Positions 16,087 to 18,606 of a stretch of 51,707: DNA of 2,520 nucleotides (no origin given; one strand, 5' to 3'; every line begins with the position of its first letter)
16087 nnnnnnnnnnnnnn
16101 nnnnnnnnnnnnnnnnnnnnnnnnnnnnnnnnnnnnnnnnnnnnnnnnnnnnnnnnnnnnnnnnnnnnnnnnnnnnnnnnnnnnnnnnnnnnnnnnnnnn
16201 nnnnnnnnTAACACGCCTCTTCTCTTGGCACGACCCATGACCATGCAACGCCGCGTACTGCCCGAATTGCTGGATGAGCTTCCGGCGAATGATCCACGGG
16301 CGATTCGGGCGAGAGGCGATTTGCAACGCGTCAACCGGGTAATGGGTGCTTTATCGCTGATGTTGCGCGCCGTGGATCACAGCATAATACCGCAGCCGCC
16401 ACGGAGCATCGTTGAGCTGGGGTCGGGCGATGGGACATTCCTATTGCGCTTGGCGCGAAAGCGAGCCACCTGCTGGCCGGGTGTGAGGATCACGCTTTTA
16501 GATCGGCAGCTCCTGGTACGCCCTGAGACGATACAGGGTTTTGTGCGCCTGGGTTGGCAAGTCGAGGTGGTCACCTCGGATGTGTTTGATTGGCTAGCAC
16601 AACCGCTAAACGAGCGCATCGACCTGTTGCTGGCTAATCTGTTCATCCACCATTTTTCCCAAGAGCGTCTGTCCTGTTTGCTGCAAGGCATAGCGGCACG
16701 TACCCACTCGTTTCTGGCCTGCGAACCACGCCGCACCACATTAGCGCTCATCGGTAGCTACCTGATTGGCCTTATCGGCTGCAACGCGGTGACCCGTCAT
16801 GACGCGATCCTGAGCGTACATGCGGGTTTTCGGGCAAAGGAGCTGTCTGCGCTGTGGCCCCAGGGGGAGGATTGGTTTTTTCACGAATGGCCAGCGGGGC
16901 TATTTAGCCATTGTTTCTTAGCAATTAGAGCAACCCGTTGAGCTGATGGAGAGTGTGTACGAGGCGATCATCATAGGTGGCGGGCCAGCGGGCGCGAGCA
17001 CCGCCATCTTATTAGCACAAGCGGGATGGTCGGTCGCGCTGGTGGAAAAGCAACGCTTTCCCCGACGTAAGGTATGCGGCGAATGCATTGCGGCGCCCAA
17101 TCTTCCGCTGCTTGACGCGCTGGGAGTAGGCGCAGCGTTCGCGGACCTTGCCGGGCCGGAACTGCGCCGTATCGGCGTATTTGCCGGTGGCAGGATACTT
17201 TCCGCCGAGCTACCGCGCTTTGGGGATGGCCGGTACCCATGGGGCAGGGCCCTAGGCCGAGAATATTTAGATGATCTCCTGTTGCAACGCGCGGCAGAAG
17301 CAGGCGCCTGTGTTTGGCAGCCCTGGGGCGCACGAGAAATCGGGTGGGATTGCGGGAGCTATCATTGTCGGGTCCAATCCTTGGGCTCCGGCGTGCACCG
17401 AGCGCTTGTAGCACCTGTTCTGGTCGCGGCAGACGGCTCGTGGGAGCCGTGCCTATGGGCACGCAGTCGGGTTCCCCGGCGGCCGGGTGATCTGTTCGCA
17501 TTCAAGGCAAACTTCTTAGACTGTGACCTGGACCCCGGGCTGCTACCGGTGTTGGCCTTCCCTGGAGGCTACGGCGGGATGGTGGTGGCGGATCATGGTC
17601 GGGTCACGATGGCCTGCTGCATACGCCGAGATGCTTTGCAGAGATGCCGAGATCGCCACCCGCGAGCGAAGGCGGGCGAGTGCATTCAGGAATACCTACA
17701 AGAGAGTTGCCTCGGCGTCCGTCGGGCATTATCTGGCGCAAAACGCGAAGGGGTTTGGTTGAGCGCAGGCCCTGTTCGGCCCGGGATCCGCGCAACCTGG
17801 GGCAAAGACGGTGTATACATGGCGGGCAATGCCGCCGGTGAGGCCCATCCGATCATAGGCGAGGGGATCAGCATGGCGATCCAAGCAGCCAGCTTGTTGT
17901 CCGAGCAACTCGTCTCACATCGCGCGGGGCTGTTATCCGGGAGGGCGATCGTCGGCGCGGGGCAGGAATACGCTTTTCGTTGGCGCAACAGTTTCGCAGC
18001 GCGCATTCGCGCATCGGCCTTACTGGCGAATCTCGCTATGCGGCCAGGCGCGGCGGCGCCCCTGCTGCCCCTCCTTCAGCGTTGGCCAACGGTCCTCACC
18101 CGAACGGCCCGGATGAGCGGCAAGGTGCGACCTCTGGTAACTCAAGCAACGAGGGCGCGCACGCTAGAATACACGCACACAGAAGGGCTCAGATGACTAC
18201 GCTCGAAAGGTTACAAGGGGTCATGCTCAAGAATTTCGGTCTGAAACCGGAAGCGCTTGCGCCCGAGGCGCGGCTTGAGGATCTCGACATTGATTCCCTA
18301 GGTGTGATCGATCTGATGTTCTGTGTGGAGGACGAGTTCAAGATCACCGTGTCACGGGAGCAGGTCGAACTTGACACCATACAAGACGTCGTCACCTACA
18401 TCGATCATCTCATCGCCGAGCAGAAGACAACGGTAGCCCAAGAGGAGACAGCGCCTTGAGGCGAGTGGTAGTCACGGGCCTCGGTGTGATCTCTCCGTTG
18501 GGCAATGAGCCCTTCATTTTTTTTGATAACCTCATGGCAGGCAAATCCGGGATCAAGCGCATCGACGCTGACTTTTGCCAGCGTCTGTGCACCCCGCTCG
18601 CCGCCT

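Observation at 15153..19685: Five-gene, translationally coupled type III PKS / methyltransferase / flavoprotein / ACP / KAS cluster, a likely alkylresorcinol-type phenolic lipid pathway with its own acyl-ACP supply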

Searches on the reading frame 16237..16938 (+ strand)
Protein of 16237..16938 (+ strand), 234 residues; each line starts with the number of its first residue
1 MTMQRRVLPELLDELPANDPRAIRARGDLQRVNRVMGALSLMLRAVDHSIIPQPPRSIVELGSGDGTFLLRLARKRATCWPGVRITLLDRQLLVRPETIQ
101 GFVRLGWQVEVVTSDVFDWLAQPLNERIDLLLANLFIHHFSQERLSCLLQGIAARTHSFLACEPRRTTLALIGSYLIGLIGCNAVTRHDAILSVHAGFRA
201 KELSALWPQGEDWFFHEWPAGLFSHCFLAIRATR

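Call 5: search_protein_families(library=pfam, proteins=[window:16237-16938:+], max_evalue=0.01)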
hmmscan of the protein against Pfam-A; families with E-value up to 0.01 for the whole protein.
window:16237-16938:+ (234 aa): 2 families
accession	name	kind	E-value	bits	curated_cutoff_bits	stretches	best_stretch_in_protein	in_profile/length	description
PF13649.12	Methyltransf_25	-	0.00053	21.1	27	1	58-153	1-90/97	Methyltransferase domain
PF08242.18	Methyltransf_12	-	0.0058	17.8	30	0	59-148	1-84/98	Methyltransferase domain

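Call 6: search_protein_families(library=ncbifam, proteins=[window:16237-16938:+], max_evalue=0.01)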
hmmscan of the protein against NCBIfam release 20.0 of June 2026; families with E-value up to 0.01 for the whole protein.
window:16237-16938:+ (234 aa): 1 family
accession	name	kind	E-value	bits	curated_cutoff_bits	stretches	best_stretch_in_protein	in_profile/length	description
NF004851.0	PRK06202.1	equivalog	5.3e-16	58.8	243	1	2-212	7-214/237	hypothetical protein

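Call 15: search_solved_structures(query=window:16237-16938:+, max_evalue=1)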
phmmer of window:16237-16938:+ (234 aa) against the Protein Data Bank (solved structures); distinct sequences matched with E-value up to 1: 4.
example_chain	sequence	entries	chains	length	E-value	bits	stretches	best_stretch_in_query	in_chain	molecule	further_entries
9kcl_N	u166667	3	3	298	0.15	14.7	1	82-152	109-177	Protein NDRG3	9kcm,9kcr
6l4b_A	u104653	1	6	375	0.22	14.2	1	83-152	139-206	Protein NDRG3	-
6l4h_A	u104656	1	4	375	0.22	14.2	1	83-152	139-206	Protein NDRG3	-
6l4g_A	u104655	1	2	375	0.22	14.2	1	83-152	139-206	Protein NDRG3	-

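Call 26: find_homologous_proteins(query=window:16237-16938:+, max_evalue=0.00001)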
Query window:16237-16938:+ (234 aa): 5578 proteins with E <= 0.00001 among 6709 candidates; the best 120 are listed.
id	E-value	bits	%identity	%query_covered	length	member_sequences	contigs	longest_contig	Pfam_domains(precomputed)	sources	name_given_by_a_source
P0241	4.0e-139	480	89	100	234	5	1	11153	-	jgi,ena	-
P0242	4.3e-131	454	87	99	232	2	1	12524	-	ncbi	ncbi:MAG: hypothetical protein ACRED0_00205 [Gammaproteobacteria bacterium]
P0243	3.7e-126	437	82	100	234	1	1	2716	-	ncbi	ncbi:MAG: hypothetical protein ACREX9_04900 [Gammaproteobacteria bacterium]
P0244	1.9e-125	435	82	100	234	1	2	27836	-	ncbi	ncbi:MAG: hypothetical protein ACREV3_05135 [Gammaproteobacteria bacterium]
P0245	3.3e-125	434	82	100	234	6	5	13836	-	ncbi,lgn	ncbi:MAG: hypothetical protein ACREYE_08765 [Gammaproteobacteria bacterium]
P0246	2.0e-107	376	70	100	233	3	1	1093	-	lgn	-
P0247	6.4e-107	374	69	99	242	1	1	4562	-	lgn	-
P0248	5.1e-91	322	63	99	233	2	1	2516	-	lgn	-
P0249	1.6e-88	314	63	98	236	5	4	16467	-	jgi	jgi:hypothetical protein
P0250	3.3e-88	313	64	96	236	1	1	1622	PF08242.19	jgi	jgi:hypothetical protein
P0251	5.5e-88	312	61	99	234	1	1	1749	-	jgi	jgi:hypothetical protein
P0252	9.8e-87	308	59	99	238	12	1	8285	-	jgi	jgi:hypothetical protein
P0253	1.1e-86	308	60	98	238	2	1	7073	-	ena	-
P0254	1.4e-86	308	61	98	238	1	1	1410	-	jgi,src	-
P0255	4.1e-86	306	60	99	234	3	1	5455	-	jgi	jgi:hypothetical protein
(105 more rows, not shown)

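Call 39: predict_structure(alignment_id=A2)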
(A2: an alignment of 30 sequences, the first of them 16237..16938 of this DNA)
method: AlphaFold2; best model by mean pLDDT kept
length: 234 residues; sequences in the alignment: 30
mean_pLDDT: 92.4   pTM: 0.89
mean pLDDT of the five models: 92.4, 92.1, 91.8, 90.4, 89.4
residues with pLDDT >= 90: 194; 70-90: 36; 50-70: 3; < 50: 1
segments of 3 or more residues with pLDDT < 50: none
pLDDT, mean of each block of 10 residues (from residue 1): 86 89 92 92 86 88 95 95 95 95 98 96 87 96 95 94 95 93 95 95 90 91 93 74
secondary structure, 60 per line:
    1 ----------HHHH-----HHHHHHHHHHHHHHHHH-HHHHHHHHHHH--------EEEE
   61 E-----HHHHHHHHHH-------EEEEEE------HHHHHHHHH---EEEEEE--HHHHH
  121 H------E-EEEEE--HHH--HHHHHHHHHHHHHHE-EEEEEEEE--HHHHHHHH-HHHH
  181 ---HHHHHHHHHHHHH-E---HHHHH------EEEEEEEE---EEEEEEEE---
elements in order: H11-14 H20-36 H38-48 E57-61 H67-76 E84-89 H96-104 E108-113 H116-121 E130-134 H142-155 E158-165 H168-175 H177-180 H184-196 H202-206 E213-220 E224-231

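Call 43: fold_search(model_id=the predicted structure, library=pdb)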
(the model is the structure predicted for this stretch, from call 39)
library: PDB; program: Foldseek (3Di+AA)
matches with E <= 10: 1783; with E <= 0.001: 500
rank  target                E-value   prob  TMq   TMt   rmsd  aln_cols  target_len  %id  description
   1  3mcz_A                7.2e-10  1.00  0.62  0.44   5.5       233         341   14  The Structure of an O-methyltransferase family protein from Burkholderia thailandensis. (released 2010-05-26)
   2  7pga_C                8.7e-10  1.00  0.46  0.35  14.2       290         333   17  Chimeric carminomycin-4-O-methyltransferase (DnrK) with regions from 10-hydroxylase RdmB and 10-decarboxylase TamK (released 2022-08-24)
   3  3mcz_B                1.4e-09  1.00  0.63  0.47   4.2       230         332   16  The Structure of an O-methyltransferase family protein from Burkholderia thailandensis. (released 2010-05-26)
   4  7phf_D                3.8e-09  1.00  0.51  0.38  13.8       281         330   19  Chimeric carminomycin-4-O-methyltransferase (DnrK) with regions from 10-hydroxylase RdmB and 10-decarboxylase TamK (released 2022-09-07)
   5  7phf_A                5.1e-09  1.00  0.49  0.37  14.0       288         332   18  Chimeric carminomycin-4-O-methyltransferase (DnrK) with regions from 10-hydroxylase RdmB and 10-decarboxylase TamK (released 2022-09-07)
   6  4m74_B                6.5e-09  1.00  0.56  0.40   4.5       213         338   19  Mutant structure of methyltransferase from Streptomyces hygroscopicus (released 2014-06-25)
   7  4m6x_A                7.4e-09  1.00  0.55  0.39   4.8       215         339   20  Mutant structure of methyltransferase from Streptomyces hygroscopicus complexed with S-adenosyl-L-homocysteine and met (released 2014-06-25)
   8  7phf_C                7.4e-09  1.00  0.51  0.38  13.9       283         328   18  Chimeric carminomycin-4-O-methyltransferase (DnrK) with regions from 10-hydroxylase RdmB and 10-decarboxylase TamK (released 2022-09-07)
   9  4m6y_B                8.9e-09  1.00  0.55  0.40   4.8       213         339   20  Mutant structure of methyltransferase from Streptomyces hygroscopicus complexed with S-adenosyl-L-homocysteine and met (released 2014-06-25)
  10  4m6x_B                1.0e-08  1.00  0.58  0.42   4.3       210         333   20  Mutant structure of methyltransferase from Streptomyces hygroscopicus complexed with S-adenosyl-L-homocysteine and met (released 2014-06-25)
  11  4m72_A                1.1e-08  1.00  0.57  0.42   4.6       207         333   20  Mutant structure of methyltransferase from Streptomyces hygroscopicus (released 2014-06-25)
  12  5dm4                  1.1e-08  1.00  0.63  0.58   5.0       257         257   14  Crystal structure of the plantazolicin methyltransferase BpumL in complex with pentazolic desmethylPZN analog and SAH (released 2015-09-23)
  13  5eeh_C                1.1e-08  1.00  0.44  0.33  14.4       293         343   15  Crystal structure of carminomycin-4-O-methyltransferase DnrK in complex with SAH and 2-chloro-4-nitrophenol (released 2015-12-16)
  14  5dm2                  1.2e-08  1.00  0.63  0.58   5.0       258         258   14  Crystal structure of the plantazolicin methyltransferase BpumL in complex with triazolic desmethylPZN analog and SAH (released 2015-09-23)
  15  1tw2_B                1.2e-08  1.00  0.46  0.33   7.4       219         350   16  Crystal structure of Carminomycin-4-O-methyltransferase (DnrK) in complex with S-adenosyl-L-homocystein (SAH) and 4-me (released 2004-09-14)
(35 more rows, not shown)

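Call 76: search_protein_representatives(alignment_id=A2)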
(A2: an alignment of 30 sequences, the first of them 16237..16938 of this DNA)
Query: 30 sequences, 236 profile positions. Proteins with E-value up to 0.001 (for the whole library): 2911; up to 1e-10: 1223; up to 1e-30: 438. The best 150 are listed.
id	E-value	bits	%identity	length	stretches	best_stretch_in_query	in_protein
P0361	7.6e-93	326.5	-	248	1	4-234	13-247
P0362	8.0e-91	319.9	-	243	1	3-234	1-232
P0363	1.2e-86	306.3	-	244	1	4-234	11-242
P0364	1.3e-86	306.1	-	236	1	3-234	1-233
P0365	3.7e-86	304.7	-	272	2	127-234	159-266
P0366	7.2e-85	300.4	-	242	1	5-234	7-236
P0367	1.8e-84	299.2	-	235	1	5-234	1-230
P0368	5.2e-84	297.6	-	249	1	3-233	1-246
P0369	4.7e-82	291.2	-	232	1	6-233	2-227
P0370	3.8e-81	288.2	-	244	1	5-235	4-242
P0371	4.5e-81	288.0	-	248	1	6-234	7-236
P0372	7.5e-81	287.3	-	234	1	6-233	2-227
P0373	1.2e-80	286.6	-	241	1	6-235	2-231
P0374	3.8e-80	285.0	-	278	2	127-234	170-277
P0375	1.2e-79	283.4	-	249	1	6-233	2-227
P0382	7.1e-78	277.5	-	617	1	7-234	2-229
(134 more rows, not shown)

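Call 80: find_encoding_contigs(protein=P0382, flank=6000, max_places=2)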
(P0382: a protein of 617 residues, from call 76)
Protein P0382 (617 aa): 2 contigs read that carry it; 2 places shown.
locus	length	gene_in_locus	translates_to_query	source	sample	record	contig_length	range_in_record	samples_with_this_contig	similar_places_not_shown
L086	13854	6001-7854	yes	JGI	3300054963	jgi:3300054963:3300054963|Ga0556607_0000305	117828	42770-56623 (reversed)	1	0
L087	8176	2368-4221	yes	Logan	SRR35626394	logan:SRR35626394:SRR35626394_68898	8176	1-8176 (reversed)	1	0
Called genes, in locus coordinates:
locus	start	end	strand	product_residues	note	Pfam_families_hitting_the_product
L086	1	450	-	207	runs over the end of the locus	PF02669:KdpC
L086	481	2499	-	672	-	PF12710:HAD (faint), PF00122:E1-E2_ATPase, PF00702:Hydrolase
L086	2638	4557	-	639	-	PF03814:KdpA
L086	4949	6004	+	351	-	PF00195:Chal_sti_synt_N, PF08392:FAE1_CUT1_RppA, PF08545:ACP_syn_III, PF02797:Chal_sti_synt_C, PF08541:ACP_syn_III_C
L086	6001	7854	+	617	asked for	PF01494:FAD_binding_3 (faint)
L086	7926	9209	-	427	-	PF07992:Pyr_redox_2, PF00070:Pyr_redox, PF22366:NDH2_C (weak)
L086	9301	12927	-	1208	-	PF00580:UvrD-helicase, PF13245:AAA_19, PF13361:UvrD_C, PF13538:UvrD_C_2 (faint), PF12705:PDDEXK_1 (weak)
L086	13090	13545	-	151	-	PF00072:Response_reg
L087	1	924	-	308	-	?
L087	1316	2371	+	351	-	PF00195:Chal_sti_synt_N, PF08392:FAE1_CUT1_RppA, PF08545:ACP_syn_III, PF02797:Chal_sti_synt_C, PF08541:ACP_syn_III_C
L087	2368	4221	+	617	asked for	PF01494:FAD_binding_3 (faint)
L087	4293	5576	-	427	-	PF07992:Pyr_redox_2, PF00070:Pyr_redox, PF22366:NDH2_C (weak)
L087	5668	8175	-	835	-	?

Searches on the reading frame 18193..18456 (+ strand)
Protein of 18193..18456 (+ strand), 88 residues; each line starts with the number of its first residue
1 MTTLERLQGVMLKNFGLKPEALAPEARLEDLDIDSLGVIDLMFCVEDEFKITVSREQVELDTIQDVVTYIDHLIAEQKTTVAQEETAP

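Call 5: search_protein_families(library=pfam, proteins=[window:18193-18456:+], max_evalue=0.01)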
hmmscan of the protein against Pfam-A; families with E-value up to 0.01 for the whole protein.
window:18193-18456:+ (88 aa): 2 families
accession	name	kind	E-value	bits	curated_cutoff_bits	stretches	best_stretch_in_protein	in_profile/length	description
PF00550.31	PP-binding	-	1.1e-10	42.1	20.8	1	6-70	2-67/67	Phosphopantetheine attachment site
PF23297.2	ACP_SdgA_C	-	0.0011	19.4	27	1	20-84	28-93/95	Highly reducing polyketide synthase sdgA, C-terminal ACP domain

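Call 6: search_protein_families(library=ncbifam, proteins=[window:18193-18456:+], max_evalue=0.01)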
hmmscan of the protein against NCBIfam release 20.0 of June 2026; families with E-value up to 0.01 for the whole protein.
window:18193-18456:+ (88 aa): 15 families
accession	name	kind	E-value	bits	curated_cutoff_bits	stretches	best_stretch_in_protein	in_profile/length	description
NF002148.0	PRK00982.1-2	subfamily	7.5e-14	51.3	71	1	2-72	4-76/79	acyl carrier protein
NF002150.0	PRK00982.1-4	subfamily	9.5e-14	51.4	66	1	4-71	7-76/80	acyl carrier protein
TIGR00517.1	acyl_carrier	equivalog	1.7e-11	43.9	70.45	1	2-72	3-75/77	acyl carrier protein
NF040636.1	AcpM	exception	1.2e-10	41.2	146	1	16-84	19-89/93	meromycolate extension acyl carrier protein AcpM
NF002147.0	PRK00982.1-1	equivalog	7.1e-10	38.6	84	1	10-73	15-80/83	acyl carrier protein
NF003757.0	PRK05350.1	equivalog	8.9e-10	38.6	65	1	4-76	8-82/83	acyl carrier protein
NF002149.0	PRK00982.1-3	equivalog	2.1e-08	34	106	1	5-71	6-74/78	acyl carrier protein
NF002151.0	PRK00982.1-5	equivalog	5.9e-08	32.7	92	1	3-72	4-75/78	acyl carrier protein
NF009104.0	PRK12449.1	equivalog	1.8e-07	31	70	1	5-71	8-76/80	acyl carrier protein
NF058660.1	cispen_ACP_AmcB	equivalog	2.1e-06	27.8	80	1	25-73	26-78/80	cispentacin biosynthesis acyl carrier protein AmcB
NF006031.0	PRK08172.1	equivalog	2.8e-06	27.9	76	1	6-69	8-73/82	acyl carrier protein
NF005079.0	PRK06508.1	equivalog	1.8e-05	25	83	1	3-59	4-61/93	acyl carrier protein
NF005798.0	PRK07639.1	equivalog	2.6e-05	24.6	100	1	8-79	11-84/91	petrobactin biosynthesis protein AsbD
NF040607.1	mycolic_Pks13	equivalog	0.00068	17.1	2100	1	4-82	1175-1254/1680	polyketide synthase Pks13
NF005480.0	PRK07081.1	equivalog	0.0013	18.6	72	1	20-68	20-68/83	acyl carrier protein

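Call 65: search_solved_structures(query=window:18193-18456:+, max_evalue=0.001)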
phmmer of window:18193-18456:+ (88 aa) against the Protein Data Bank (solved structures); distinct sequences matched with E-value up to 0.001: 58.
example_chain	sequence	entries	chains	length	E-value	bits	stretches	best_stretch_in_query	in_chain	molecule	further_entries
2ehs_A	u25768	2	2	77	4e-09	39.9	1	5-72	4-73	Acyl carrier protein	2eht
1x3o_A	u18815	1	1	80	4.1e-08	36.7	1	4-71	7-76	acyl carrier protein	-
8xks_R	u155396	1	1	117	1.2e-07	35.1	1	3-74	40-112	Acyl carrier protein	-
2qnw_A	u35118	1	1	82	3.4e-07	33.8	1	3-72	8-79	Acyl carrier protein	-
7bvc_P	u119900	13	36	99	3.7e-07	33.7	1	11-79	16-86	Meromycolate extension acyl carrier protein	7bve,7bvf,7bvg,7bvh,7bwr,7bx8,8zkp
1klp_A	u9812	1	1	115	4.6e-07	33.4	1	13-79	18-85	MEROMYCOLATE EXTENSION ACYL CARRIER PROTEIN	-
8xqw_J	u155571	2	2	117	5.3e-07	33.1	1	3-74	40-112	ACP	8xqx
7e42_A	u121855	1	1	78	9.5e-07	32.3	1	5-71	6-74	Acyl carrier protein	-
1hy8_A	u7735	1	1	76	1.3e-06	31.9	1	3-71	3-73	ACYL CARRIER PROTEIN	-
2x2b_A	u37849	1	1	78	1.4e-06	31.8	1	3-71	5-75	ACYL CARRIER PROTEIN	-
8jfg_G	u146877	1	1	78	1.5e-06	31.7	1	2-71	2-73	Acyl carrier protein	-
9rgb_G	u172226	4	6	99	1.6e-06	31.6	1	11-79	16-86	Meromycolate extension acyl carrier protein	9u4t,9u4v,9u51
8jfn_B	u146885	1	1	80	1.7e-06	31.6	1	2-71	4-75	Acyl carrier protein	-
9s2u_I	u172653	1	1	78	1.9e-06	31.4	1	11-72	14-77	Meromycolate extension acyl carrier protein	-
8jfh_E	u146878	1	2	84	1.9e-06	31.4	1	2-71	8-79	Acyl carrier protein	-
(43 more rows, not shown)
